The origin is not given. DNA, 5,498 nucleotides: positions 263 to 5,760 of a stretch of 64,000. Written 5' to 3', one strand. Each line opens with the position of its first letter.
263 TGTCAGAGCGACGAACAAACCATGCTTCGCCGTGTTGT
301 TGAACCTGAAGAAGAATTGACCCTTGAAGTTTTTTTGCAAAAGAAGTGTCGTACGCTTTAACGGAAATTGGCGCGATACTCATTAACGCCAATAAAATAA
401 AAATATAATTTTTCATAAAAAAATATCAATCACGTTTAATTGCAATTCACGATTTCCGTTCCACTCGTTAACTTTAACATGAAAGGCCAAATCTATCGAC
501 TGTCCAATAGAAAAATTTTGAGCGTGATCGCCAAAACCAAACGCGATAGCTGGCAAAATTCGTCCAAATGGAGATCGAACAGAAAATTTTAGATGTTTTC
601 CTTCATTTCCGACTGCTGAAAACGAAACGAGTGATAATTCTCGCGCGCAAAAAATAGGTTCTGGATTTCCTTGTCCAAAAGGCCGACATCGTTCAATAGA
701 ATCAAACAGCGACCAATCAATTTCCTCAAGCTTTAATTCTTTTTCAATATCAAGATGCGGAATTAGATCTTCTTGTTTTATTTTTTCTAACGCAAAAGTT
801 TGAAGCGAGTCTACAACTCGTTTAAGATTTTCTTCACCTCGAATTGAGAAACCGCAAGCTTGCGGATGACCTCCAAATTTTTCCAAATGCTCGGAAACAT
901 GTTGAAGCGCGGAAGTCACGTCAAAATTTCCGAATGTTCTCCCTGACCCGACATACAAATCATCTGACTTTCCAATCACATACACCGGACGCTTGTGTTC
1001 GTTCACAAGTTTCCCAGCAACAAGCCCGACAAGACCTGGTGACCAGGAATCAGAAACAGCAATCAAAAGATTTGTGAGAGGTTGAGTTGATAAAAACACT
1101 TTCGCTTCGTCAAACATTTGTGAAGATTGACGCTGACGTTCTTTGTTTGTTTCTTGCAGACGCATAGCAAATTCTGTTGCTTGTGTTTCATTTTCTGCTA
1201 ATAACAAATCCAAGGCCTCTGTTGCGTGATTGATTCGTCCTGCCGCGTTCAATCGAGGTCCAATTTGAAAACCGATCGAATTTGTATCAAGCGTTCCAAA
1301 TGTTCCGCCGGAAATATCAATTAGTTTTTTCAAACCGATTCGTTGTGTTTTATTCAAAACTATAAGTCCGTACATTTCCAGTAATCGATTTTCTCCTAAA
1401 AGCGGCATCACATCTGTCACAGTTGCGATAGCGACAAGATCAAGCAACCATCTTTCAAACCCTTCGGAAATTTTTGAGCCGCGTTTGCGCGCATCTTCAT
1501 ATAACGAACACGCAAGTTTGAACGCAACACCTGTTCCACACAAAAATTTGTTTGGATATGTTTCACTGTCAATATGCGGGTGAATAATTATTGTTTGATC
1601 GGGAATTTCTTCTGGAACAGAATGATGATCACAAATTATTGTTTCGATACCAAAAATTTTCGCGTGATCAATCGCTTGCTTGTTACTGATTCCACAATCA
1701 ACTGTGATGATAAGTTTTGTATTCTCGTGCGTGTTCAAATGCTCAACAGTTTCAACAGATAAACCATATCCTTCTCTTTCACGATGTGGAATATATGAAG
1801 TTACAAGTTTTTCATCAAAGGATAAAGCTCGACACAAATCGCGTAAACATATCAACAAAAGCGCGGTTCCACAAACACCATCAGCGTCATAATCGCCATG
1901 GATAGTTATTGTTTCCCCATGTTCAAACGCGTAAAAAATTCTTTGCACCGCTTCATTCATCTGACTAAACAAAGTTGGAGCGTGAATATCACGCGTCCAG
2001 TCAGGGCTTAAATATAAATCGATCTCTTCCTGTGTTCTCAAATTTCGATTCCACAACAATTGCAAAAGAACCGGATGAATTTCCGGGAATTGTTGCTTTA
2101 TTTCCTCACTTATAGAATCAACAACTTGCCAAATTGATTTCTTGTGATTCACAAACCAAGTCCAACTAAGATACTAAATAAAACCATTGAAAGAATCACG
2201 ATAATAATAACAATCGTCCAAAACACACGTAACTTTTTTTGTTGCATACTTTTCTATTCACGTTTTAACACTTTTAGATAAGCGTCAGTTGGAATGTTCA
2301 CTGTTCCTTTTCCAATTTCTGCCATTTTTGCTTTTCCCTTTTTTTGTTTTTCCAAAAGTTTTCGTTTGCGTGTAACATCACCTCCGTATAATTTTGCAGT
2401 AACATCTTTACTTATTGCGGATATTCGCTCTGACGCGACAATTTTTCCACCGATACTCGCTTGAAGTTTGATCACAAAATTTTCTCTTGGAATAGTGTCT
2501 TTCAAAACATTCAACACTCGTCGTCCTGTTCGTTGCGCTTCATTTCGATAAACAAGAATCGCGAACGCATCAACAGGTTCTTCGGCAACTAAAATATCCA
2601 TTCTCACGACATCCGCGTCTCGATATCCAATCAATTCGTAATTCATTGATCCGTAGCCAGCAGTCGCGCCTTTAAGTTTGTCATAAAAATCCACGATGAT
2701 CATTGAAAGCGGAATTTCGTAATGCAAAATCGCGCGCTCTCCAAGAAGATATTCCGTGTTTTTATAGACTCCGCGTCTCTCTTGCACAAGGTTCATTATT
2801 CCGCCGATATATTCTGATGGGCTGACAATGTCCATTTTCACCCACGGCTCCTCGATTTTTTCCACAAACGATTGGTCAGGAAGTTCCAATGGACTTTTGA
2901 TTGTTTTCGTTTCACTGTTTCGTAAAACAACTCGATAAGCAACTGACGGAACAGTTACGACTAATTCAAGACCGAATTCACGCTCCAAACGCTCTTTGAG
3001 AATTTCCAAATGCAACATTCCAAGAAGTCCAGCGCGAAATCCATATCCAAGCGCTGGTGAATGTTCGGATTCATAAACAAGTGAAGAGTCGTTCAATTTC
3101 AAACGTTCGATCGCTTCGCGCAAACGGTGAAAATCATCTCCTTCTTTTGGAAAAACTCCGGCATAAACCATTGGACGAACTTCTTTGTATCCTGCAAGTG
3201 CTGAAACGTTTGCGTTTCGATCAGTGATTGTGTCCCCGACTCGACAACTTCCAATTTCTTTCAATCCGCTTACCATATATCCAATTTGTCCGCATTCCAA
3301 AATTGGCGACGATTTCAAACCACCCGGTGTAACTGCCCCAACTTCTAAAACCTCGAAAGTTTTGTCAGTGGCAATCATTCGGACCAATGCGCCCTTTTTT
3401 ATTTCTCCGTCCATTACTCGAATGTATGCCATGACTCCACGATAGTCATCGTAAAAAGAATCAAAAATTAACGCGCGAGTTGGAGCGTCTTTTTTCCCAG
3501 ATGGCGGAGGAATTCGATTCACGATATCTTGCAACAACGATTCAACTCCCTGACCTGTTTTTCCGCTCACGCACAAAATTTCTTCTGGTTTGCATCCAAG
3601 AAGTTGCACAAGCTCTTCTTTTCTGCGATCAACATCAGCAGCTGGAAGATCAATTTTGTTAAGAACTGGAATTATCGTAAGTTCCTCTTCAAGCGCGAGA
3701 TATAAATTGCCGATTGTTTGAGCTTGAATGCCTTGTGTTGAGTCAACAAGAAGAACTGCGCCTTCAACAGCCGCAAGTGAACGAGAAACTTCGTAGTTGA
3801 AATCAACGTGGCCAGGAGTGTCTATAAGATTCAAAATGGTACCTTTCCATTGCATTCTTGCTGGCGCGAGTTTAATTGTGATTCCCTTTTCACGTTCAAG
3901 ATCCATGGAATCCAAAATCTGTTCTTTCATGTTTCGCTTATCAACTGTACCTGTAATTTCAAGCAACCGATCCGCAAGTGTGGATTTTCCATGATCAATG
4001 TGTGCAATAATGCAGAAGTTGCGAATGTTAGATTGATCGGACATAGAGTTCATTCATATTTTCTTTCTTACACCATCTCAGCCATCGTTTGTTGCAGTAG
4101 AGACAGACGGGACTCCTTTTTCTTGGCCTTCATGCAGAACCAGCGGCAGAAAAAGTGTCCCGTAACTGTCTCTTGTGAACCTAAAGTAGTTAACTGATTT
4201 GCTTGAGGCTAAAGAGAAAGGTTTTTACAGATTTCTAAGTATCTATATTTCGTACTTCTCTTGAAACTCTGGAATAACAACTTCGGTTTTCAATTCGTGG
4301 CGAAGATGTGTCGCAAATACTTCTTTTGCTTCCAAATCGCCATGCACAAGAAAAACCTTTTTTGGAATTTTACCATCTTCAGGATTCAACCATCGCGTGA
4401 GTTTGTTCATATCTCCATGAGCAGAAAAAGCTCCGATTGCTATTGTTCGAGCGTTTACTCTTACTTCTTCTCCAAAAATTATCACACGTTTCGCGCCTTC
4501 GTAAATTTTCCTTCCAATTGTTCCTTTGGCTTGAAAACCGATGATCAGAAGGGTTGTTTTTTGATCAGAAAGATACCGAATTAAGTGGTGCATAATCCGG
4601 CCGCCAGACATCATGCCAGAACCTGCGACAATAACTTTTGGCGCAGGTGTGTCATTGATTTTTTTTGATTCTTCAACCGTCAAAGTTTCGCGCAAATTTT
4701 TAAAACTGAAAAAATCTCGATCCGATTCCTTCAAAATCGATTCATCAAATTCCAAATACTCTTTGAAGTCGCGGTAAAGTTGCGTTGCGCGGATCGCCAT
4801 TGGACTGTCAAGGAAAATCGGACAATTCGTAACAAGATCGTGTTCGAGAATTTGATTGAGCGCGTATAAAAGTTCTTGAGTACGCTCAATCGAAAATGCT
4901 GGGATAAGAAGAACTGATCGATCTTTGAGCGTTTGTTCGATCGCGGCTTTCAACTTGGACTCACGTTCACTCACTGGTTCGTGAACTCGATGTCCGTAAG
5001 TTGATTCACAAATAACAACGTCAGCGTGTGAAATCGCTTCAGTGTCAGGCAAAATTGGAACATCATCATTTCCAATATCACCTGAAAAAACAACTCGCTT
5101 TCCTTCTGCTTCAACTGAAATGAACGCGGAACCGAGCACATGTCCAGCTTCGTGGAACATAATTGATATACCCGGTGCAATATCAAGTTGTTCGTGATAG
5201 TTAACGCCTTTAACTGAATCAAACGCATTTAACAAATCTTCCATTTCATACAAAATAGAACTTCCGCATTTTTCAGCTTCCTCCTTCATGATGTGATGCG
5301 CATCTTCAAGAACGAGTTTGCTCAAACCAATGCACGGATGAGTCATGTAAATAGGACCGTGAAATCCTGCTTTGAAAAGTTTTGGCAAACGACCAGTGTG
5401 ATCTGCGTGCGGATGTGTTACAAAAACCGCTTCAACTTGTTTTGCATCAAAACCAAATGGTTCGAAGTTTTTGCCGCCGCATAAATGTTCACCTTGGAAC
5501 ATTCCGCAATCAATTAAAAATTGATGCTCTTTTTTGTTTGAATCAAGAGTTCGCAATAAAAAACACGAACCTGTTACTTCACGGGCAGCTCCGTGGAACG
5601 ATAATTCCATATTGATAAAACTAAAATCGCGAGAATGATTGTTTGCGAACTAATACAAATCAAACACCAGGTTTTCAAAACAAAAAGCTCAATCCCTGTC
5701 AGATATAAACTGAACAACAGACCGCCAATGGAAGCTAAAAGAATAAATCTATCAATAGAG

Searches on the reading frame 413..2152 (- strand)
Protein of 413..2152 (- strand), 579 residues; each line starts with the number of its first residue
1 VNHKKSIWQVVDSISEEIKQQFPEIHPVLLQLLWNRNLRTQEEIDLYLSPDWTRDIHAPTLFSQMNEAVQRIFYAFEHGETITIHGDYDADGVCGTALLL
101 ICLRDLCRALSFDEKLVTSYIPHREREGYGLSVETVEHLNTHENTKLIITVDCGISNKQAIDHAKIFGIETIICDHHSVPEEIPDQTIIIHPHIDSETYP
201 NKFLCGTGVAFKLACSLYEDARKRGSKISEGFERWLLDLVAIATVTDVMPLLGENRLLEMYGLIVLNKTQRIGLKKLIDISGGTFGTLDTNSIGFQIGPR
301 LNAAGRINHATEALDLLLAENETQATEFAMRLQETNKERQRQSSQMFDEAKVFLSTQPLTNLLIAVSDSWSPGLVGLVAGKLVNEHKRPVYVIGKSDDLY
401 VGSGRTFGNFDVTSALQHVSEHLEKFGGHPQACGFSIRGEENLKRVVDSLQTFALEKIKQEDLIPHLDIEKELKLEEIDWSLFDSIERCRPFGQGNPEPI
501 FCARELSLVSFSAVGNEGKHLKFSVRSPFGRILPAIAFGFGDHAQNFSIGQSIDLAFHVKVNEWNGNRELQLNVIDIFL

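Call 28: search_protein_families(library=pfam, proteins=[window:413-2152:-])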
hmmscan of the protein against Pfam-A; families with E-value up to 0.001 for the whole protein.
window:413-2152:- (579 aa): 3 families
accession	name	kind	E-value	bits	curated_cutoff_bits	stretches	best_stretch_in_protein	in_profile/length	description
PF17768.7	RecJ_OB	-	1.5e-31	109.1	27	1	469-576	1-107/107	RecJ OB domain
PF01368.27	DHH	-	2.1e-21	76.9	28.1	1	81-244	1-125/125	DHH family, N-terminal domain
PF02272.25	DHHA1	-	7.2e-14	52.5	25.9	1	361-453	3-99/102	DHHA1 domain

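Call 73: find_encoding_contigs(protein=window:413-2152:-, flank=10000, max_places=2)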
Protein window:413-2152:- (579 aa): 1 contig read that carries it; 1 place shown.
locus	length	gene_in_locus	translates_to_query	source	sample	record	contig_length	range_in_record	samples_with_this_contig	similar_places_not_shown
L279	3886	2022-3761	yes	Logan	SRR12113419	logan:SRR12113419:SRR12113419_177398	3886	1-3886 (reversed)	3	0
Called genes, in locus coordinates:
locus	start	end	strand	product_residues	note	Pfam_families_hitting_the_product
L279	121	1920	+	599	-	PF00009:GTP_EFTU, PF03144:GTP_EFTU_D2 (weak), PF00679:EFG_C, PF06421:LepA_C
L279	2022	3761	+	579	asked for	PF01368:DHH, PF02272:DHHA1, PF17768:RecJ_OB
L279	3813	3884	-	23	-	?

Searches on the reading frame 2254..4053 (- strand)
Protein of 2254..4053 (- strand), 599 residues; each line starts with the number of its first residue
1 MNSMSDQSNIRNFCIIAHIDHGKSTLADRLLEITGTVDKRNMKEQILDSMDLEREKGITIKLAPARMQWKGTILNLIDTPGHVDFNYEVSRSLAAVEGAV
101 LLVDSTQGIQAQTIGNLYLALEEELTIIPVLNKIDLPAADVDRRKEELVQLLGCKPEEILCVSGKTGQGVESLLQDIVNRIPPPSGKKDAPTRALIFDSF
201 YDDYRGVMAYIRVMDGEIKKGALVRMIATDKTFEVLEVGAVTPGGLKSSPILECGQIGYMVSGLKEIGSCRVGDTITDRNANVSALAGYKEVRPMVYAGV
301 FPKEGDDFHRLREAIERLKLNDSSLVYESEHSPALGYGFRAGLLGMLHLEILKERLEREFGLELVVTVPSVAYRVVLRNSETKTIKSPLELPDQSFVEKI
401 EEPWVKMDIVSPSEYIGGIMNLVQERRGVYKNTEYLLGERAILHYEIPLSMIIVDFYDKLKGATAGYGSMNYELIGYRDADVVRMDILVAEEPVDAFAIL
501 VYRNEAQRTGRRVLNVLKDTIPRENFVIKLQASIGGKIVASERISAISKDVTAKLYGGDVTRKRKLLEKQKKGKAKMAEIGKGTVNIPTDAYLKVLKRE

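Call 28: search_protein_families(library=pfam, proteins=[window:2254-4053:-])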
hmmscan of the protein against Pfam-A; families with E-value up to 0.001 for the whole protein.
window:2254-4053:- (599 aa): 7 families
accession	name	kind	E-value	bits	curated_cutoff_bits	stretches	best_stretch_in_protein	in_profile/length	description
PF00009.33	GTP_EFTU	-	8.7e-56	188.9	26.5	1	9-183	2-188/188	Elongation factor Tu GTP binding domain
PF06421.17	LepA_C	-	8e-38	129.3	29.7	1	490-597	2-107/107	GTP-binding protein LepA C-terminus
PF00679.30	EFG_C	-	1.5e-21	76.6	27.9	1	400-486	2-87/89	Elongation factor G C-terminus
PF03144.31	GTP_EFTU_D2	-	2.9e-07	31.2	30.3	1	206-277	1-73/73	Elongation factor Tu domain 2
PF14492.12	EFG_III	-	3.2e-05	24.3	27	1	294-366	4-73/75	Elongation Factor G, domain III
PF01926.29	MMR_HSR1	-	6.1e-05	23.5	21.9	1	19-133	8-113/113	50S ribosome-binding GTPase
PF22042.2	EF-G_D2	-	0.00034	21.1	27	1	192-240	2-48/84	Elongation factor G domain 2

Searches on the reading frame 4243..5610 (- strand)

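Call 28: search_protein_families(library=pfam, proteins=[window:4243-5610:-])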
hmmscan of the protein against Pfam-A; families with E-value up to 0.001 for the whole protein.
window:4243-5610:- (455 aa): 5 families
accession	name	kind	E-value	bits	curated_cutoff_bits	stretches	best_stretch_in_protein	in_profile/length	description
PF10996.14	Beta-Casp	-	3.3e-36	124.9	27.7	1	244-369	1-120/120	Beta-Casp domain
PF00753.33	Lactamase_B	-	1.5e-14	54.9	22.7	1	12-188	4-159/196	Metallo-beta-lactamase superfamily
PF16661.11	Lactamase_B_6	-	1.1e-13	51.5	27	1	29-179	7-162/193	Metallo-beta-lactamase superfamily domain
PF07521.17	RMMBL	-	4.3e-11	43.1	21.6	1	383-447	2-63/63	Zn-dependent metallo-hydrolase RNA specificity domain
PF12706.13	Lactamase_B_2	-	4.3e-08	33.4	27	1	30-205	2-166/200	Beta-lactamase superfamily domain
